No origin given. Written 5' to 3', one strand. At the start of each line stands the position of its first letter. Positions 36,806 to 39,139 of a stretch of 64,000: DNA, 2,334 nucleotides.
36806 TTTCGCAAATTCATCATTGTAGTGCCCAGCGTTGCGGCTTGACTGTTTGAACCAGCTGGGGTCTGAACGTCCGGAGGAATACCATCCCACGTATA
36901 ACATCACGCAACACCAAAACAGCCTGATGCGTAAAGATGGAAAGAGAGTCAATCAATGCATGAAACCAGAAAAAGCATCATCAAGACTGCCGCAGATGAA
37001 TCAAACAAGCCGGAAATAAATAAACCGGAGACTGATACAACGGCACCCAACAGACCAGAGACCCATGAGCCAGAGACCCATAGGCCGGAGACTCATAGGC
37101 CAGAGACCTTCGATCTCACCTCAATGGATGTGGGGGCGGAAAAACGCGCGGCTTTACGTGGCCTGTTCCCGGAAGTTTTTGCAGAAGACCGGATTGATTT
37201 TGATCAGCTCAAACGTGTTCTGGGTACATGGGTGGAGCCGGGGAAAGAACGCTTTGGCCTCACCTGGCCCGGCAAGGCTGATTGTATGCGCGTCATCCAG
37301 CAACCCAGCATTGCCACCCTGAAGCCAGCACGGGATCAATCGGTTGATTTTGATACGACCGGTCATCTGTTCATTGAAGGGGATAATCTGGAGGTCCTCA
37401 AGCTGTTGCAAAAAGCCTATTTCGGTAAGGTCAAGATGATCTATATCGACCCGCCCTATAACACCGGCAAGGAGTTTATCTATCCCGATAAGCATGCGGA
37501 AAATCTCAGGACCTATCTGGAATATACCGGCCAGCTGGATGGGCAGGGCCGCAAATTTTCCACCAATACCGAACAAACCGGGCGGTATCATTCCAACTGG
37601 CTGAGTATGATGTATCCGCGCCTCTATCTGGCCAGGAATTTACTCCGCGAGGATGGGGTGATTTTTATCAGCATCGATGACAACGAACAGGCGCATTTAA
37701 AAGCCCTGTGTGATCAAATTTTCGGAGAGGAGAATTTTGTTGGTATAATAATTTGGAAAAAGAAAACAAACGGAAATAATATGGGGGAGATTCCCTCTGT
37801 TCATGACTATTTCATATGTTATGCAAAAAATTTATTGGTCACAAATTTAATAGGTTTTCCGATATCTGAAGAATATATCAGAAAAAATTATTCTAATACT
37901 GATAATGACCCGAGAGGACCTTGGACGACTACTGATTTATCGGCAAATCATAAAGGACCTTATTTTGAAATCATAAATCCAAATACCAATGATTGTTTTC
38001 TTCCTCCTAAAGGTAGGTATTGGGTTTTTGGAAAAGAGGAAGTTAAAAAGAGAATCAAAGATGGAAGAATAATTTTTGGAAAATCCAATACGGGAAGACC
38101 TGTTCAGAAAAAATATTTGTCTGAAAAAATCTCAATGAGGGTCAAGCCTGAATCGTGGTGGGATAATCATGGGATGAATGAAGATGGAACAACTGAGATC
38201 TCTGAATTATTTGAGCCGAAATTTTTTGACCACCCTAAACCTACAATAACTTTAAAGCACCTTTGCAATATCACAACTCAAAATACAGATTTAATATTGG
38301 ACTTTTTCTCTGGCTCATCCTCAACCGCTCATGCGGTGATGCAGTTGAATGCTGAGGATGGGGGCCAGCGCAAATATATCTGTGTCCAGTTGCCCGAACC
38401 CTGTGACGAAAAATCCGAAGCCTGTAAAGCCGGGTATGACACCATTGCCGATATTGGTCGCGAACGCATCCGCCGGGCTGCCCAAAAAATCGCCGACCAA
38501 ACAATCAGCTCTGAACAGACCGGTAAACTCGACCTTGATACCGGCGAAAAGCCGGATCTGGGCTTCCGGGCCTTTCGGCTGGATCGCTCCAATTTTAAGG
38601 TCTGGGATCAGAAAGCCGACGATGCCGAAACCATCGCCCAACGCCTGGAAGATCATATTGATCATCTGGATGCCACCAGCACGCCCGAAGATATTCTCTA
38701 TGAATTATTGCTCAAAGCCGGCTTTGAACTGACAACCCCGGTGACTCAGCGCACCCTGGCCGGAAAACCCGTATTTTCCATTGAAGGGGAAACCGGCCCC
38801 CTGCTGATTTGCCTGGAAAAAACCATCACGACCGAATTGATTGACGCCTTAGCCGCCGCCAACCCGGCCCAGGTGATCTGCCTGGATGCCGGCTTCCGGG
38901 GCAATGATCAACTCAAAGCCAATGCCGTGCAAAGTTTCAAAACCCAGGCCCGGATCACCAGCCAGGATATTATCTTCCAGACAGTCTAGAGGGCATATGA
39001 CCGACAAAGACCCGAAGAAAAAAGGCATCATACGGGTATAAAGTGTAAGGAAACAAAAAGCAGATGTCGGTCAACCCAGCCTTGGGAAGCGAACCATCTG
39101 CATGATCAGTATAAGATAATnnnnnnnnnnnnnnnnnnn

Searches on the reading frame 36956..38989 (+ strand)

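Call 3: search_protein_families(library=pfam, proteins=[window:36956-38989:+], max_evalue=0.1)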
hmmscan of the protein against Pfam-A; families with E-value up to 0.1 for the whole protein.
window:36956-38989:+ (677 aa): 2 families
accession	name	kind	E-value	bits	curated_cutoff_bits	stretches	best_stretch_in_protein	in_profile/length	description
PF01555.25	N6_N4_Mtase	-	4.8e-33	115.4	26.7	1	159-475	1-207/221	DNA methylase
PF05671.16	GETHR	-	0.00072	19.3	22.4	1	33-51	5-23/25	GETHR pentapeptide repeat (5 copies)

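Call 5: search_protein_families(library=padloc, proteins=[window:36956-38989:+], max_evalue=0.1)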
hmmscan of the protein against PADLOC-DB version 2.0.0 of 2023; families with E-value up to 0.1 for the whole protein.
window:36956-38989:+ (677 aa): 32 families (the best 25 are shown)
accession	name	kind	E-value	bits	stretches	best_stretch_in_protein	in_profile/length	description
PDLC03634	MTase_III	-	1.6e-214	712.4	1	53-664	6-613/621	Type III methyltransferase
PDLC03637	MTase_III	-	7.5e-126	418.8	1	65-544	52-506/513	Type III methyltransferase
PDLC03641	MTase_III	-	1.5e-120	401.8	1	67-544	22-499/657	Type III methyltransferase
PDLC03644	MTase_III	-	1.6e-93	312.3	1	102-484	4-386/542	Type III methyltransferase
PDLC03642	MTase_III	-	7.9e-66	220.8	2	208-477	132-395/528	Type III methyltransferase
PDLC03640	MTase_III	-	3.8e-62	208.6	2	134-290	41-197/654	Type III methyltransferase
PDLC03636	MTase_III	-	2.9e-52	176.2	2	210-483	91-397/575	Type III methyltransferase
PDLC03643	MTase_III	-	2.9e-48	163.1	1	219-483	1-270/465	Type III methyltransferase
PDLC03638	MTase_III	-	6.7e-44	148.4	2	212-481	428-667/816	Type III methyltransferase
PDLC03639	MTase_III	-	2e-43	146.7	2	119-377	65-303/639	Type III methyltransferase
PDLC03635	MTase_III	-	6.1e-43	145.5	3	212-315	265-376/708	Type III methyltransferase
PDLC03354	MTase_II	-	4.5e-40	135.9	1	96-465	21-362/425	Type II methyltransferase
PDLC03646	MTase_III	-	6.7e-39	131.4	3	336-481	681-826/1057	Type III methyltransferase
PDLC03278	MTase_II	-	3.9e-30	103.6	3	212-294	43-124/390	Type II methyltransferase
PDLC03300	MTase_II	-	1.6e-28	97.7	2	135-292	10-163/302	Type II methyltransferase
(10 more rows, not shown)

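Call 6: search_protein_families(library=ncbifam, proteins=[window:36956-38989:+], max_evalue=0.1)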
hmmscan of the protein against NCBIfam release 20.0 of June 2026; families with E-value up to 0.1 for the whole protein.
window:36956-38989:+ (677 aa): 3 families
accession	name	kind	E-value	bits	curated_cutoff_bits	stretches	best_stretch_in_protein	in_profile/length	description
NF008572.0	PRK11524.1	equivalog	5.2e-08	32.4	292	1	131-175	9-50/294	adenine-specific DNA-methyltransferase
NF050803.1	DnaMtaseCcrMCaul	equivalog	0.0035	16.3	830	0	424-465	186-227/350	adenine-specific DNA-methyltransferase CcrM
NF010253.0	PRK13699.1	subfamily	0.0081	15.9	244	1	426-481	146-195/226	DNA methyltransferase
